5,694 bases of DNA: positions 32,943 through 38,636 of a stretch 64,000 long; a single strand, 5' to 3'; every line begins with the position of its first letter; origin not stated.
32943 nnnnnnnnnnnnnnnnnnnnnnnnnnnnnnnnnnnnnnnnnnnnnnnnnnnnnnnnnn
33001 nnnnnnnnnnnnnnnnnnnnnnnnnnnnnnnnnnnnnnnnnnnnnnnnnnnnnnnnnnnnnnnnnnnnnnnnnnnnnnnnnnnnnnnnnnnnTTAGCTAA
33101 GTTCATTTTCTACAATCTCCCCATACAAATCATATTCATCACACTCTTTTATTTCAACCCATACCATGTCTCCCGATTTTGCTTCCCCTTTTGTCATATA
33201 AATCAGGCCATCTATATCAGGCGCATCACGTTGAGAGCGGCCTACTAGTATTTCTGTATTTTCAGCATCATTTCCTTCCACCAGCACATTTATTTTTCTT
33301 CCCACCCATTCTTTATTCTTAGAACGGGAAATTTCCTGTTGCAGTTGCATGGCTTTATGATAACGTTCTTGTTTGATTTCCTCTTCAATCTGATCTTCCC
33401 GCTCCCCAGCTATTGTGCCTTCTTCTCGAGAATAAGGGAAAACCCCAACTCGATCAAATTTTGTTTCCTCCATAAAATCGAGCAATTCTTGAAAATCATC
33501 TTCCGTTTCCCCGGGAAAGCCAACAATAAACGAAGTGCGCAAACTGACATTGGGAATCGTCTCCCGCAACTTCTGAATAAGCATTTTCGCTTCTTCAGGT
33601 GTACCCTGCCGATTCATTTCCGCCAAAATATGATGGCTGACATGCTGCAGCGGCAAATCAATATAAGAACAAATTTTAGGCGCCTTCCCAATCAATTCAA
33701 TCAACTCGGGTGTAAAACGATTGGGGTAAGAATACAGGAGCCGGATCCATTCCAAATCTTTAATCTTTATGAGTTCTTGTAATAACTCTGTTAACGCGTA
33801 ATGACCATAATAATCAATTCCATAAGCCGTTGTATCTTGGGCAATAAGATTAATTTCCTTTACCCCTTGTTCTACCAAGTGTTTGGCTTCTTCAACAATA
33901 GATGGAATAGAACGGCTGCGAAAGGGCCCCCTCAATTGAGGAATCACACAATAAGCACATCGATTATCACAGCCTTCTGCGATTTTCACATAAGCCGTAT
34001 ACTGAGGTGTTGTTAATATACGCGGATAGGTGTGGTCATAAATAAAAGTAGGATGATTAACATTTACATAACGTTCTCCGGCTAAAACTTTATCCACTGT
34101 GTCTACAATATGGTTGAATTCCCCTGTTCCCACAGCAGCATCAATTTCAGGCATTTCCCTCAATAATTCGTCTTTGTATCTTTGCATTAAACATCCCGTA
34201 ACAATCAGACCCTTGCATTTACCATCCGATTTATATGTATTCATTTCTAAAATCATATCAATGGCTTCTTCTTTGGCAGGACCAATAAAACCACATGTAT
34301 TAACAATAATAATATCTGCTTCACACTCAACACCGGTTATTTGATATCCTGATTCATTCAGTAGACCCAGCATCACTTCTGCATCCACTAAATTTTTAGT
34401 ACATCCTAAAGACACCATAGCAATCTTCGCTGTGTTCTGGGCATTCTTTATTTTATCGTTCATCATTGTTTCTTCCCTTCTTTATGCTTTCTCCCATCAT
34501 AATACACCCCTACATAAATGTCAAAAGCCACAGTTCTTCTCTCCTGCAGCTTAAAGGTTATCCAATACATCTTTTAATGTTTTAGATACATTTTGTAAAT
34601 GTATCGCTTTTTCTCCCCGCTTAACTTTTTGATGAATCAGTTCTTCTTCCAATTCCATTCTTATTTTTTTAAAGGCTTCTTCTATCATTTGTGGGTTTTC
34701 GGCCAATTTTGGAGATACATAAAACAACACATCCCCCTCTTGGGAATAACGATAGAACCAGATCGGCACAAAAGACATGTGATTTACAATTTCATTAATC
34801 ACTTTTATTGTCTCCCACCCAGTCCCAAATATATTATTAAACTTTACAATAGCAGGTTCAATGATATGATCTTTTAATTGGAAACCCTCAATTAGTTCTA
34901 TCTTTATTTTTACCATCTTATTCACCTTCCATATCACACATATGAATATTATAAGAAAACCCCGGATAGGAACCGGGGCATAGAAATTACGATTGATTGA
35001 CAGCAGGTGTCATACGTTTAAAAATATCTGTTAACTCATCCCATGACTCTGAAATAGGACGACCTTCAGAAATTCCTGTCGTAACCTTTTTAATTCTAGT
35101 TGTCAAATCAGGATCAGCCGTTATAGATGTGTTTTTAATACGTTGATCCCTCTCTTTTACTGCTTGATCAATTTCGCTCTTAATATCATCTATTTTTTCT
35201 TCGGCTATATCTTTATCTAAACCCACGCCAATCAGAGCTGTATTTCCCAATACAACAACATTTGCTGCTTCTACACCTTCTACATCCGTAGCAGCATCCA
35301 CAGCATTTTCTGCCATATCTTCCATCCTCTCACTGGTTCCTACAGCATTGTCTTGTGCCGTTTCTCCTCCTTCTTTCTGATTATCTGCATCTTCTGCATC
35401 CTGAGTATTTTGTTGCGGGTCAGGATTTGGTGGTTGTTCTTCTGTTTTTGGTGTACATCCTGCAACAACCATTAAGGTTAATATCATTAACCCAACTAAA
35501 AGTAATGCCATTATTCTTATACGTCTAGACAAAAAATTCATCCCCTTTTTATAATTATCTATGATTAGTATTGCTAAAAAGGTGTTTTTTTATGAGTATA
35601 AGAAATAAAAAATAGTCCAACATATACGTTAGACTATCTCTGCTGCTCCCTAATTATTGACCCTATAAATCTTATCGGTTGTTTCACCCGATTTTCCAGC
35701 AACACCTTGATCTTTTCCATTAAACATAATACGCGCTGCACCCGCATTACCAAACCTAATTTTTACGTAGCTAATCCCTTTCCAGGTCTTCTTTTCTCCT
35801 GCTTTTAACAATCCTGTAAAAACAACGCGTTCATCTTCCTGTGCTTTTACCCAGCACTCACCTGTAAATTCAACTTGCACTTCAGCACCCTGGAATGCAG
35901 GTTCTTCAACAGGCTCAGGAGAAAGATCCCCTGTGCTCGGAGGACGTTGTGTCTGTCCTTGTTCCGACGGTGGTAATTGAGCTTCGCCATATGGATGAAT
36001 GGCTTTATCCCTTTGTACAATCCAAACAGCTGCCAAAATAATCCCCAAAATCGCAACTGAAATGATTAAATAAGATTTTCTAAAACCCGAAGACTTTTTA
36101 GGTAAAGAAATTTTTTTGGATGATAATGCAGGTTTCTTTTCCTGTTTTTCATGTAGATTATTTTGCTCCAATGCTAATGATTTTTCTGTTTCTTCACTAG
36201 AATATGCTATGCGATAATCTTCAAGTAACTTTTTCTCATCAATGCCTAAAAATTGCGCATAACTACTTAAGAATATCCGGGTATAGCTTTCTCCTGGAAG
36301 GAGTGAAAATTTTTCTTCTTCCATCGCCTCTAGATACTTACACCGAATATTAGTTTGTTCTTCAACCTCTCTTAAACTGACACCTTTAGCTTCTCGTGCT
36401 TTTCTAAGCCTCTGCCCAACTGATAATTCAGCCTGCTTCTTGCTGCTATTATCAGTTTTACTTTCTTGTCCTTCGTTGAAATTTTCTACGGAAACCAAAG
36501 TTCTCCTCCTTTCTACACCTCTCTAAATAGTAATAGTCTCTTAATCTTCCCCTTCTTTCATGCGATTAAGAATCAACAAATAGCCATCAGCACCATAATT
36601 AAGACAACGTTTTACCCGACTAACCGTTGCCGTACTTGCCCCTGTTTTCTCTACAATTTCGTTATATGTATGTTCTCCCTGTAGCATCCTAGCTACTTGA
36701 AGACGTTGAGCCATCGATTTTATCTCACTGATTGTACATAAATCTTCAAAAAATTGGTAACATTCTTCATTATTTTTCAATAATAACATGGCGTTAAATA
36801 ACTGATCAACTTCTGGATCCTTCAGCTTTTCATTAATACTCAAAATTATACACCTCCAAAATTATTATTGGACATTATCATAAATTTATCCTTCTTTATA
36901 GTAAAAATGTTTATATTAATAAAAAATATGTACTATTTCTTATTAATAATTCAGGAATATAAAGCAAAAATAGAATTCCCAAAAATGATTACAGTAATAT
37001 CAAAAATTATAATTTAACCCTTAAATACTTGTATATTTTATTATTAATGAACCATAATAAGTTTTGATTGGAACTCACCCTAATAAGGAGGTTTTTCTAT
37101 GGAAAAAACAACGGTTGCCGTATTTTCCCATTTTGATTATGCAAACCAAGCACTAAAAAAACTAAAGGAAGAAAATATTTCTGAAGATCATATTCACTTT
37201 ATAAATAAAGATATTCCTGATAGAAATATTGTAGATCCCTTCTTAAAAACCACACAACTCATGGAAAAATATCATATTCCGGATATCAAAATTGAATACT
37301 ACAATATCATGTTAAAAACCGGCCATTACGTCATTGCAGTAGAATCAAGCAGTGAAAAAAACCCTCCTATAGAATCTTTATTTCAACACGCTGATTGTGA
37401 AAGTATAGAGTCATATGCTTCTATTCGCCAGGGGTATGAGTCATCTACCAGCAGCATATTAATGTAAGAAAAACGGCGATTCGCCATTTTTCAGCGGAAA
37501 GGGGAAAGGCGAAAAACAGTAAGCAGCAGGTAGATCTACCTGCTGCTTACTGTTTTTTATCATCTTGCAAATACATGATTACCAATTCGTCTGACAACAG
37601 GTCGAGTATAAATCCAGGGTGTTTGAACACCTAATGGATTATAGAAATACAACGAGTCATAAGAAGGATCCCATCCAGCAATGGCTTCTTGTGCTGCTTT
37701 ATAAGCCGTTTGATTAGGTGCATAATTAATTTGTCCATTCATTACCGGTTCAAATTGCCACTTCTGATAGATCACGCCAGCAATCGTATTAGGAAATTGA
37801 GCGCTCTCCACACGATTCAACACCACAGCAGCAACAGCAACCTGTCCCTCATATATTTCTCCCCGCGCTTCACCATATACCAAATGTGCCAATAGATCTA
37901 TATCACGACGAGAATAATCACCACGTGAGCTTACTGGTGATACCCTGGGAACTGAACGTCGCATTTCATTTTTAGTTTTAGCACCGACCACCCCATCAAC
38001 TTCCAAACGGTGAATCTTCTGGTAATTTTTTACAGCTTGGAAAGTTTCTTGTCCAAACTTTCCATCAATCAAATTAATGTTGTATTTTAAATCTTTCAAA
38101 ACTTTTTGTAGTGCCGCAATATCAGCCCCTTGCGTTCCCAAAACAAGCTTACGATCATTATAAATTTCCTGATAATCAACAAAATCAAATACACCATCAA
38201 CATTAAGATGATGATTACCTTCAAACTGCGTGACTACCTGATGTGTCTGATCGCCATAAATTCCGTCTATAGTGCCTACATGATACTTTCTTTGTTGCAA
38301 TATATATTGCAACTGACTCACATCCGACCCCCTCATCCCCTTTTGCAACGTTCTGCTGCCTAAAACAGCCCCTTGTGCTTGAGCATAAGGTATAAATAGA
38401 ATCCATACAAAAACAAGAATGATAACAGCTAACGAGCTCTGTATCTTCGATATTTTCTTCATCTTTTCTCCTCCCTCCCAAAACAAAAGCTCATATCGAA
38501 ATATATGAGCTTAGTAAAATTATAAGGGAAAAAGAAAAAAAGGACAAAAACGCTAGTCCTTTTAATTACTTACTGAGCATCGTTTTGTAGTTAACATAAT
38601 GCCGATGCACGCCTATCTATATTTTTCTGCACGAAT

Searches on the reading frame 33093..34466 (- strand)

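Call 54: search_protein_families(library=pfam, proteins=[window:33093-34466:-], max_evalue=0.00001)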
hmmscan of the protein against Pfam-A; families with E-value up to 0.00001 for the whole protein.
window:33093-34466:- (457 aa): 3 families
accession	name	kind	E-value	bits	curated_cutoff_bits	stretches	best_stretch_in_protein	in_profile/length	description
PF04055.27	Radical_SAM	-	2.9e-28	99.5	29.5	1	161-332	2-166/166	Radical SAM superfamily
PF00919.26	UPF0004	-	5.5e-27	94.1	27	1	14-113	1-98/98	Uncharacterized protein family UPF0004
PF18693.7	TRAM_2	-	1.8e-20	73.3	27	1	388-452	1-63/63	TRAM domain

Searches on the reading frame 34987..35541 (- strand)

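Call 90: search_protein_families(library=pfam, proteins=[window:34987-35541:-], max_evalue=0.0001)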
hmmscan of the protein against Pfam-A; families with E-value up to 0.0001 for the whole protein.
window:34987-35541:- (184 aa): 1 family
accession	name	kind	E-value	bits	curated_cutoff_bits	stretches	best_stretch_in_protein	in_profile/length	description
PF09580.15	Spore_YhcN_YlaJ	-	3.3e-25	89.4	26.3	1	35-178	14-158/158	Sporulation lipoprotein YhcN/YlaJ (Spore_YhcN_YlaJ)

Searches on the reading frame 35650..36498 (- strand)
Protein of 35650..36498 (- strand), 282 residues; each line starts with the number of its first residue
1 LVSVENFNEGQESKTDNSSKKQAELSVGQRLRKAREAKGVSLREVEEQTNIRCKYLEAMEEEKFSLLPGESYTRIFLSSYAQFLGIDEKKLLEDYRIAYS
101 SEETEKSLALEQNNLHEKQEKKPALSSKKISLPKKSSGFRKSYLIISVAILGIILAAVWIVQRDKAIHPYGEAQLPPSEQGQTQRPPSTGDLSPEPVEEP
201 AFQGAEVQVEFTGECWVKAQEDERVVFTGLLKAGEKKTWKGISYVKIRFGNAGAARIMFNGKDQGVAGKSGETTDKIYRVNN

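Call 54: search_protein_families(library=pfam, proteins=[window:35650-36498:-], max_evalue=0.00001)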
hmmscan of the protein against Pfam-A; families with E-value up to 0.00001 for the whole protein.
window:35650-36498:- (282 aa): 3 families
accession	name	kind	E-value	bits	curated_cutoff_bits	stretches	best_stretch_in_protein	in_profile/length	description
PF13413.12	HTH_25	-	5e-22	77.9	24.6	1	30-90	1-61/62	Helix-turn-helix domain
PF13464.11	RodZ_C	-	4.6e-17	62.2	23.9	1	208-273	1-67/72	RodZ C-terminal domain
PF12844.13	HTH_19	-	2.6e-10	40.5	30.2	1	28-94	1-61/64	Helix-turn-helix domain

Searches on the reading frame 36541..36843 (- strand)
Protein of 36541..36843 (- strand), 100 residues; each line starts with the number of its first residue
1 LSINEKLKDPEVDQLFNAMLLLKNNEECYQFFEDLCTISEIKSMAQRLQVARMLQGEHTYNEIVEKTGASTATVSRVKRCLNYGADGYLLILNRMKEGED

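Call 90: search_protein_families(library=pfam, proteins=[window:36541-36843:-], max_evalue=0.0001)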
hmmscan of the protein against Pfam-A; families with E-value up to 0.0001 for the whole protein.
window:36541-36843:- (100 aa): 2 families
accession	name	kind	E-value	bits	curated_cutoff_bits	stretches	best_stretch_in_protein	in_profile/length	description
PF01371.25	Trp_repressor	-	7.3e-34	116.1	27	1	11-95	2-87/88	Trp repressor protein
PF13384.12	HTH_23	-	3.5e-05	23.9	24.6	1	44-87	4-48/50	Homeodomain-like domain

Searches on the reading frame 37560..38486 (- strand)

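Call 54: search_protein_families(library=pfam, proteins=[window:37560-38486:-], max_evalue=0.00001)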
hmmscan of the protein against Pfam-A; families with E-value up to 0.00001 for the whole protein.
window:37560-38486:- (308 aa): 3 families
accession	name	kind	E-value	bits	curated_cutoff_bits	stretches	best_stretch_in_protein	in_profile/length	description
PF07486.17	Hydrolase_2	-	1.4e-35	122.3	27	1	209-307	1-100/100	Cell Wall Hydrolase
PF01471.23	PG_binding_1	-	7.4e-29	100.2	23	2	119-175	1-57/57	Putative peptidoglycan binding domain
PF09374.15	PG_binding_3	-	8.8e-08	32.7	24.6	0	123-153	3-32/76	Predicted Peptidoglycan domain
